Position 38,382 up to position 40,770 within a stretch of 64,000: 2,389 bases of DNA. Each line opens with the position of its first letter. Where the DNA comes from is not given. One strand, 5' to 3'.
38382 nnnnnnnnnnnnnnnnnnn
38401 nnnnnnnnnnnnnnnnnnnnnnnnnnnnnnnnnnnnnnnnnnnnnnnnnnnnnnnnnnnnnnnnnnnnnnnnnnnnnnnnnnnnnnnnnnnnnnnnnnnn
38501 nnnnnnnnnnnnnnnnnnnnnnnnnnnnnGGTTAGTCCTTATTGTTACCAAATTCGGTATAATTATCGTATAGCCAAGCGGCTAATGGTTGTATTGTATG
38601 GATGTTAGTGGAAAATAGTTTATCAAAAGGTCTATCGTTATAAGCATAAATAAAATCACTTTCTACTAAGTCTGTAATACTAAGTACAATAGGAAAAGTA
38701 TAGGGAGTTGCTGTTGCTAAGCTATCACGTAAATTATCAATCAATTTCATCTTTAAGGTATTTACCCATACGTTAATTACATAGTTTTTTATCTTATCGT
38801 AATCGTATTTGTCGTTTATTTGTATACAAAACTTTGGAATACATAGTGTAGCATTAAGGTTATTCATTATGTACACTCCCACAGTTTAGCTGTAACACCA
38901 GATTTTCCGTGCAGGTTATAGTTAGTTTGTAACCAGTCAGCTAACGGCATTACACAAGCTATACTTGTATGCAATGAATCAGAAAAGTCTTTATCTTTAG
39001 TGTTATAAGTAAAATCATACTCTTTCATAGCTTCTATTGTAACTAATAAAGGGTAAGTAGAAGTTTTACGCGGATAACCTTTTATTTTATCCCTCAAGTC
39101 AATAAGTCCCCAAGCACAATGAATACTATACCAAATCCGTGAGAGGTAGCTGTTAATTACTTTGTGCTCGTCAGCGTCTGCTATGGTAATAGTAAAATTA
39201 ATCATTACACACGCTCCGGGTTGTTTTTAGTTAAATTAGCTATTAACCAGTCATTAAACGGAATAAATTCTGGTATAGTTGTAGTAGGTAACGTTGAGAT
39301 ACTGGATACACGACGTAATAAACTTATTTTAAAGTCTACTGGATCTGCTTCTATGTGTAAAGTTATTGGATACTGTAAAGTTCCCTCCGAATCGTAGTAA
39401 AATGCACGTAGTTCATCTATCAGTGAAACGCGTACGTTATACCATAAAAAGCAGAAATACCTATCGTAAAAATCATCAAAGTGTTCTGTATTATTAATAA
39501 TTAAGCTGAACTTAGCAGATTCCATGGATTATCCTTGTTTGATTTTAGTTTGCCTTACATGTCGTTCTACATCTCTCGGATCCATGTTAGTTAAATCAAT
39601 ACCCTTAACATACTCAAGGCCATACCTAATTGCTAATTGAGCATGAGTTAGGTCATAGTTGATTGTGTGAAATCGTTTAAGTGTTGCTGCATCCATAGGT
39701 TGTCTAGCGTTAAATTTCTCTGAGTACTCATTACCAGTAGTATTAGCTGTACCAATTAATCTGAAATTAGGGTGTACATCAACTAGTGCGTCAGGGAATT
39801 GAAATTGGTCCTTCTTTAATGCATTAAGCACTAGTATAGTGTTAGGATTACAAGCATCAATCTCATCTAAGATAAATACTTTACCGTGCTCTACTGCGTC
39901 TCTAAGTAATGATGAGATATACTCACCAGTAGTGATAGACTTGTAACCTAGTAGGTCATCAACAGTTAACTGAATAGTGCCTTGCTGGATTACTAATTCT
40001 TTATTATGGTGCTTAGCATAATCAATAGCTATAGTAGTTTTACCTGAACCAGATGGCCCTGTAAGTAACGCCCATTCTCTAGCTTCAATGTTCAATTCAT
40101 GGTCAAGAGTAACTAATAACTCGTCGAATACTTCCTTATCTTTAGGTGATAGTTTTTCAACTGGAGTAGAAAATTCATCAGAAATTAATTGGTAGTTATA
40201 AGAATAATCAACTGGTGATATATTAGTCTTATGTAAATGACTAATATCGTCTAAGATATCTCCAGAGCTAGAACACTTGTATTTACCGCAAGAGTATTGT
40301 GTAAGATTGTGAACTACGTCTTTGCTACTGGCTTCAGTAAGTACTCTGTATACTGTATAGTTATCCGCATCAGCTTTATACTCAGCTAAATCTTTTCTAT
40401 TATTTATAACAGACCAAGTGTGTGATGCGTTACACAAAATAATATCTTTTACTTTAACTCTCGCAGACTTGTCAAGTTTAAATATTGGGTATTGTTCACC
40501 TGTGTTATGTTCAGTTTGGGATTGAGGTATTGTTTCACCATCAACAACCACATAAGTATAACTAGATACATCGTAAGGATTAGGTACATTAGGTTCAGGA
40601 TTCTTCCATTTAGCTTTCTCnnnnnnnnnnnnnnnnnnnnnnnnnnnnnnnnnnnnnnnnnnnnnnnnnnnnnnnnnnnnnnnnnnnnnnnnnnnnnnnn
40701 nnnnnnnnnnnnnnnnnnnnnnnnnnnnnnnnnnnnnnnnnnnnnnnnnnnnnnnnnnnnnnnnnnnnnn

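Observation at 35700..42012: Block of unknown genes ending in three tandem paralogs and an 827-aa protein with a C-terminal AAA_5 ATPase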

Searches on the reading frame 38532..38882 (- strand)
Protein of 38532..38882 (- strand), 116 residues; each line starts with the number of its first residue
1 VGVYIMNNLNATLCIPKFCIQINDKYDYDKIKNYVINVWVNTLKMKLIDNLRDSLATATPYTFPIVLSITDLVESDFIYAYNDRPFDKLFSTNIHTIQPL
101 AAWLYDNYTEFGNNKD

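Call 4: search_protein_families(library=pfam, proteins=[window:38532-38882:-], max_evalue=0.01)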
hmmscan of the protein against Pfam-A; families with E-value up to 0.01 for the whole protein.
window:38532-38882:- (116 aa): 0 families

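Call 5: search_protein_families(library=phrogs, proteins=[window:38532-38882:-], max_evalue=0.01)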
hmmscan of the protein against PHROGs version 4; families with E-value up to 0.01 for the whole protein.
window:38532-38882:- (116 aa): 0 families

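Call 36: find_homologous_proteins(query=A1, max_evalue=0.01)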
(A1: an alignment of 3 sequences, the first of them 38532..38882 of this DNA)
Query A1 (3 sequences) (116 aa, profile of the alignment): 8 proteins with E <= 0.01 among 58 candidates.
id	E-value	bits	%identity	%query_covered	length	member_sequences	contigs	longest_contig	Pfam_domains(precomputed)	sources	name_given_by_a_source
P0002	7.1e-44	166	100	96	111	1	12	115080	-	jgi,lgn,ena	jgi:hypothetical protein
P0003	9.3e-39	150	30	84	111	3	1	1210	-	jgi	jgi:hypothetical protein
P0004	4.1e-37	145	31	84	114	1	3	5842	-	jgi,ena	jgi:hypothetical protein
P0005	3.2e-36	142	30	81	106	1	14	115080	-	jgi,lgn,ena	jgi:hypothetical protein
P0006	9.4e-34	134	78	96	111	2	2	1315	-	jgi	jgi:hypothetical protein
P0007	3.2e-32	129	75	96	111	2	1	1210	-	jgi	jgi:hypothetical protein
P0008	1.5e-30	123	28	81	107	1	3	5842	-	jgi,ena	jgi:hypothetical protein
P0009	7.6e-21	92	27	81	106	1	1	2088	-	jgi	jgi:hypothetical protein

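Call 37: find_encoding_contigs(protein=P0004, flank=10000, max_places=4)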
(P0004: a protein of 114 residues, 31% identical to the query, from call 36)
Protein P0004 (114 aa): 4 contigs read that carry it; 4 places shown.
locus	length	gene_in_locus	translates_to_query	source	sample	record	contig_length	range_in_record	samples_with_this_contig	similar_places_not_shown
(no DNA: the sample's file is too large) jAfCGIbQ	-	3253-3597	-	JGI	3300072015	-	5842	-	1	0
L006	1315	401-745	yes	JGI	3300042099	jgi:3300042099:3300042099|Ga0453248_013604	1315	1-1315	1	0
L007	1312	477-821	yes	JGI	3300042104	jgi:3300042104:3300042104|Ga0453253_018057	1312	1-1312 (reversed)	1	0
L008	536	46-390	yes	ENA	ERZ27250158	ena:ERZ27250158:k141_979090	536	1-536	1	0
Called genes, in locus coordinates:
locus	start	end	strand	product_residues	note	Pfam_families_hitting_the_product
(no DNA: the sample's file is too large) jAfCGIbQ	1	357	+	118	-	?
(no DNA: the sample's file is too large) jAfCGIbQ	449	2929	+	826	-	PF00004:AAA (weak), PF07728:AAA_5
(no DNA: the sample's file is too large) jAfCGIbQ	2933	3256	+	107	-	-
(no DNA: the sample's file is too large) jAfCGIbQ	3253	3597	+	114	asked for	-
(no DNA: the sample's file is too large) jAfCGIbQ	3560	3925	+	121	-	-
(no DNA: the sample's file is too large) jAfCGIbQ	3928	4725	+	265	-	-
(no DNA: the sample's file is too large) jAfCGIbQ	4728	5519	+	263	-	-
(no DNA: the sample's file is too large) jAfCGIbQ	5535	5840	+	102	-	?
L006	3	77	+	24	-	?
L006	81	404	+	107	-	-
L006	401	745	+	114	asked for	-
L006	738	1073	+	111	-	-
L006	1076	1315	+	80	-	?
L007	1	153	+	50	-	?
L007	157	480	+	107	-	-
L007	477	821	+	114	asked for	-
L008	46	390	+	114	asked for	-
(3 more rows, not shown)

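Call 38: find_encoding_contigs(protein=P0002, flank=10000, max_places=10)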
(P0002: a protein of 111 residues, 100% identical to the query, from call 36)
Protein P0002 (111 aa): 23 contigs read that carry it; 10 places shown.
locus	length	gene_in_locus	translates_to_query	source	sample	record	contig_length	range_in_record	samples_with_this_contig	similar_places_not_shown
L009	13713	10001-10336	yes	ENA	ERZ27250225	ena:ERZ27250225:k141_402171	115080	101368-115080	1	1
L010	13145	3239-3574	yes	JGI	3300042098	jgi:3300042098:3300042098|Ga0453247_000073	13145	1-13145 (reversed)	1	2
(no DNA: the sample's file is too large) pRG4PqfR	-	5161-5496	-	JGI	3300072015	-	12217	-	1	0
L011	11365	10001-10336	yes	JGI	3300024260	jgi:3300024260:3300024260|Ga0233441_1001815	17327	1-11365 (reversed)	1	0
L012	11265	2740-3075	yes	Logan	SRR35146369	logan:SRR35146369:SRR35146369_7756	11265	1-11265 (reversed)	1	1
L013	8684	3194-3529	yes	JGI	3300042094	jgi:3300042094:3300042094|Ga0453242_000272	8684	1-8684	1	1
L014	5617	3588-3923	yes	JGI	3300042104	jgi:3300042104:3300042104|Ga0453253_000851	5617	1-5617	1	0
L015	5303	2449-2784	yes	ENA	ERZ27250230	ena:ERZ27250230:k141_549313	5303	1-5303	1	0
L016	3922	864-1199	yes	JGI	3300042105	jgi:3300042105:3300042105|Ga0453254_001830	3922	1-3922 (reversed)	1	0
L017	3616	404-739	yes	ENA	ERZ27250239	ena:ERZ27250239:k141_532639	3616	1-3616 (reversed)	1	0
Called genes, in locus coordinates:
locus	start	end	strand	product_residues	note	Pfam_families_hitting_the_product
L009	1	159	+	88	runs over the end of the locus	-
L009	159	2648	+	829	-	PF00082:Peptidase_S8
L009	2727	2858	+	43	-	-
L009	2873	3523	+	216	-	-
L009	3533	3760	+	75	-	-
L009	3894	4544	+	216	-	PF13518:HTH_28 (faint)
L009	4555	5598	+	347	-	-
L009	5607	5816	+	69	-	-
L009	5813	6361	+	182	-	-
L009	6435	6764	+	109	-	-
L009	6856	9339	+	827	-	PF13173:AAA_14 (faint), PF00004:AAA (weak), PF07728:AAA_5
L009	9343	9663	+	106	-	-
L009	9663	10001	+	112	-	-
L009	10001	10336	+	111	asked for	-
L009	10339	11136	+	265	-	-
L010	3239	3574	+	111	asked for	-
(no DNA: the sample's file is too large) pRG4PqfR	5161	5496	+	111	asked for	-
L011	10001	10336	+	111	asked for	-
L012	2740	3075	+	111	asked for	-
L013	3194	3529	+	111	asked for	-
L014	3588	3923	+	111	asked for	-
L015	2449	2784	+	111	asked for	-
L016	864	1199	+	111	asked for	-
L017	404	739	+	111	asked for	-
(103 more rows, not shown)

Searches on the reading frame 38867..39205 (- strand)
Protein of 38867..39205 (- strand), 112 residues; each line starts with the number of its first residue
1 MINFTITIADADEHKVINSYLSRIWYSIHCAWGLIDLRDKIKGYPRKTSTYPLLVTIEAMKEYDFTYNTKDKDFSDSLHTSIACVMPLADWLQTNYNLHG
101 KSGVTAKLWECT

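Call 4: search_protein_families(library=pfam, proteins=[window:38867-39205:-], max_evalue=0.01)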
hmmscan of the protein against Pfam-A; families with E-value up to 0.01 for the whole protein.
window:38867-39205:- (112 aa): 0 families

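Call 5: search_protein_families(library=phrogs, proteins=[window:38867-39205:-], max_evalue=0.01)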
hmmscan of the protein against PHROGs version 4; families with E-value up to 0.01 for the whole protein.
window:38867-39205:- (112 aa): 0 families

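Call 87: predict_structure(alignment_id=A6)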
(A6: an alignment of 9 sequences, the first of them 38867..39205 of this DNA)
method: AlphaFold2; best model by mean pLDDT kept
length: 112 residues; sequences in the alignment: 9
mean_pLDDT: 65.4   pTM: 0.62
mean pLDDT of the five models: 65.4, 38.5, 38.2, 37.4, 36.7
residues with pLDDT >= 90: 0; 70-90: 52; 50-70: 39; < 50: 21
segments of 3 or more residues with pLDDT < 50: 61-66, 68-70, 102-112
pLDDT, mean of each block of 10 residues (from residue 1): 71 85 70 63 63 66 45 72 83 72 36 30
secondary structure, 60 per line:
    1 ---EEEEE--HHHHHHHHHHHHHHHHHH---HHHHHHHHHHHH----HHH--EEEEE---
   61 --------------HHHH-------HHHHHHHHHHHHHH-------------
elements in order: E4-8 H11-28 H32-43 E53-57 H75-78 H86-99

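Call 91: search_protein_families(library=padloc, proteins=[window:38867-39205:-], max_evalue=0.01)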
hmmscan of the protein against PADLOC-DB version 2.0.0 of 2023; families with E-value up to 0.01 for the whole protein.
window:38867-39205:- (112 aa): 0 families

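Call 92: fold_search(model_id=the predicted structure, library=viral)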
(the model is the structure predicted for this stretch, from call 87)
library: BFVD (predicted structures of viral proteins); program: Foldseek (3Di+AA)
matches with E <= 10: 25; with E <= 0.001: 0
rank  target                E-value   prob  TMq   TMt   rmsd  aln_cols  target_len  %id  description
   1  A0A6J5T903            1.4e+00  0.20  0.32  0.44   5.4        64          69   16  Uncharacterized protein [uncultured Caudovirales phage]
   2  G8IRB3                1.6e+00  0.03  0.17  0.16  18.5        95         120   18  Uncharacterized protein [Mycobacterium phage Saintus]
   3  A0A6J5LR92            1.9e+00  0.18  0.41  0.45   6.1       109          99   15  Uncharacterized protein [uncultured Caudovirales phage]
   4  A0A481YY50            2.6e+00  0.23  0.35  0.42   4.2        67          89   15  Peptide chain release factor 1, N-fragment [Marseillevirus LCMAC202]
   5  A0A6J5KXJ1            2.9e+00  0.14  0.39  0.44  10.1       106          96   16  Uncharacterized protein [uncultured Caudovirales phage]
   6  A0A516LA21            3.3e+00  0.12  0.39  0.47   6.3       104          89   12  (no name in the UniProt tables at hand)
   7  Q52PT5                3.9e+00  0.08  0.37  0.30   8.6       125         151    7  Uncharacterized protein [Xanthomonas phage Xp15]
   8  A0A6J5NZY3            3.9e+00  0.06  0.28  0.39  14.1        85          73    9  Uncharacterized protein [uncultured Caudovirales phage]
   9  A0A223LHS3            4.4e+00  0.06  0.34  0.30  12.7       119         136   12  Uncharacterized protein [Erwinia phage vB_EamM_RisingSun]
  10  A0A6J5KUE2            4.7e+00  0.09  0.31  0.41   4.6        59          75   19  Uncharacterized protein [uncultured Caudovirales phage]
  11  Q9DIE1                4.7e+00  0.04  0.21  0.12  11.5        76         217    9  DNA-directed DNA polymerase (Fragment) [Iridovirus IV31]
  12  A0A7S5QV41            5.0e+00  0.06  0.37  0.40  15.0       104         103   10  (no name in the UniProt tables at hand)
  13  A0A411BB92            5.6e+00  0.11  0.35  0.43   4.1        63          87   13  (no name in the UniProt tables at hand)
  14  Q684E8                6.0e+00  0.03  0.25  0.12  11.2       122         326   16  (no name in the UniProt tables at hand)
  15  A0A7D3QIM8            6.0e+00  0.01  0.17  0.15  12.9       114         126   14  (no name in the UniProt tables at hand)
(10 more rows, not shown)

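Call 93: fold_search(model_id=the predicted structure, library=pdb)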
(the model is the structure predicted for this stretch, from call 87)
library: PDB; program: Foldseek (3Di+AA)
matches with E <= 10: 4; with E <= 0.001: 0
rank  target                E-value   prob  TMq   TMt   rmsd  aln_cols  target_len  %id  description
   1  2kcw_MODEL_1_A        2.6e+00  0.10  0.25  0.21   7.2        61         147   15  Solution structure of Apo-form YjaB from Escherichia coli (released 2009-05-05)
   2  3fnc_A                5.7e+00  0.04  0.22  0.17   8.0        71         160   15  Crystal structure of a putative acetyltransferase from Listeria innocua (released 2009-01-27)
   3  6m36_G                8.2e+00  0.06  0.24  0.26   4.6        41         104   17  The crystal structure of B. subtilis RsbV/RsbW complex in the monoclinic crystal form (released 2020-07-15)
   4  1vei                  9.2e+00  0.01  0.14  0.10  12.9        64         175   11  Mycobacterium smegmatis Dps (released 2004-06-29)

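Call 113: find_related_loci(query=A6, collection=viral_contigs, flank=6000)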
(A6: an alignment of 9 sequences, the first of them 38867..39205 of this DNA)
Query A6 (112 aa) in viral_contigs; peptide patterns used: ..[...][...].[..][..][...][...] (x = any residue, [..] = any of these).
33 stretches matched a pattern, but none encodes a relative of the query by tblastn (E <= 1e-3).

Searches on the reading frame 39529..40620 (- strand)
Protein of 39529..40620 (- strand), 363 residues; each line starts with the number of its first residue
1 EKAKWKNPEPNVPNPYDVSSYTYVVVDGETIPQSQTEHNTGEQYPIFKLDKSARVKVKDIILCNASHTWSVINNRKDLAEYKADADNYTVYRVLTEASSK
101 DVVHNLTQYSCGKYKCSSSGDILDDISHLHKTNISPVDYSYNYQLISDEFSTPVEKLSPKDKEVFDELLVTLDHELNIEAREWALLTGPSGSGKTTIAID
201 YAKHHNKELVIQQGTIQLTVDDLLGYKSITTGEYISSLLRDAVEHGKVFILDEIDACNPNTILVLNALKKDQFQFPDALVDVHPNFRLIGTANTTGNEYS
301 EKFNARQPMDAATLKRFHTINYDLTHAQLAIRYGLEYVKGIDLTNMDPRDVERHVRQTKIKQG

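Call 99: search_solved_structures(query=window:39529-40620:-, max_evalue=0.001, show_alignments=2)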
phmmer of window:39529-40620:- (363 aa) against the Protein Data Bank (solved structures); distinct sequences matched with E-value up to 0.001: 4.
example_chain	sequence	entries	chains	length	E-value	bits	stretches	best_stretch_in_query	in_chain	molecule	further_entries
9qhd_A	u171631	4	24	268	6.1e-05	25.6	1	184-331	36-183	Nitric oxide reductase NorQ protein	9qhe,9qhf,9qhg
5c3c_A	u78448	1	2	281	8e-05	25.2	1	175-324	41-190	CbbQ/NirQ/NorQ domain protein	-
9ujv_A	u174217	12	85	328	9.4e-05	25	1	185-320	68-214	Cobaltochelatase subunit CobS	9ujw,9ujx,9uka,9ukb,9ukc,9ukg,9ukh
9udk_A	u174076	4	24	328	0.00025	23.6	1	185-320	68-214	Cobaltochelatase subunit CobS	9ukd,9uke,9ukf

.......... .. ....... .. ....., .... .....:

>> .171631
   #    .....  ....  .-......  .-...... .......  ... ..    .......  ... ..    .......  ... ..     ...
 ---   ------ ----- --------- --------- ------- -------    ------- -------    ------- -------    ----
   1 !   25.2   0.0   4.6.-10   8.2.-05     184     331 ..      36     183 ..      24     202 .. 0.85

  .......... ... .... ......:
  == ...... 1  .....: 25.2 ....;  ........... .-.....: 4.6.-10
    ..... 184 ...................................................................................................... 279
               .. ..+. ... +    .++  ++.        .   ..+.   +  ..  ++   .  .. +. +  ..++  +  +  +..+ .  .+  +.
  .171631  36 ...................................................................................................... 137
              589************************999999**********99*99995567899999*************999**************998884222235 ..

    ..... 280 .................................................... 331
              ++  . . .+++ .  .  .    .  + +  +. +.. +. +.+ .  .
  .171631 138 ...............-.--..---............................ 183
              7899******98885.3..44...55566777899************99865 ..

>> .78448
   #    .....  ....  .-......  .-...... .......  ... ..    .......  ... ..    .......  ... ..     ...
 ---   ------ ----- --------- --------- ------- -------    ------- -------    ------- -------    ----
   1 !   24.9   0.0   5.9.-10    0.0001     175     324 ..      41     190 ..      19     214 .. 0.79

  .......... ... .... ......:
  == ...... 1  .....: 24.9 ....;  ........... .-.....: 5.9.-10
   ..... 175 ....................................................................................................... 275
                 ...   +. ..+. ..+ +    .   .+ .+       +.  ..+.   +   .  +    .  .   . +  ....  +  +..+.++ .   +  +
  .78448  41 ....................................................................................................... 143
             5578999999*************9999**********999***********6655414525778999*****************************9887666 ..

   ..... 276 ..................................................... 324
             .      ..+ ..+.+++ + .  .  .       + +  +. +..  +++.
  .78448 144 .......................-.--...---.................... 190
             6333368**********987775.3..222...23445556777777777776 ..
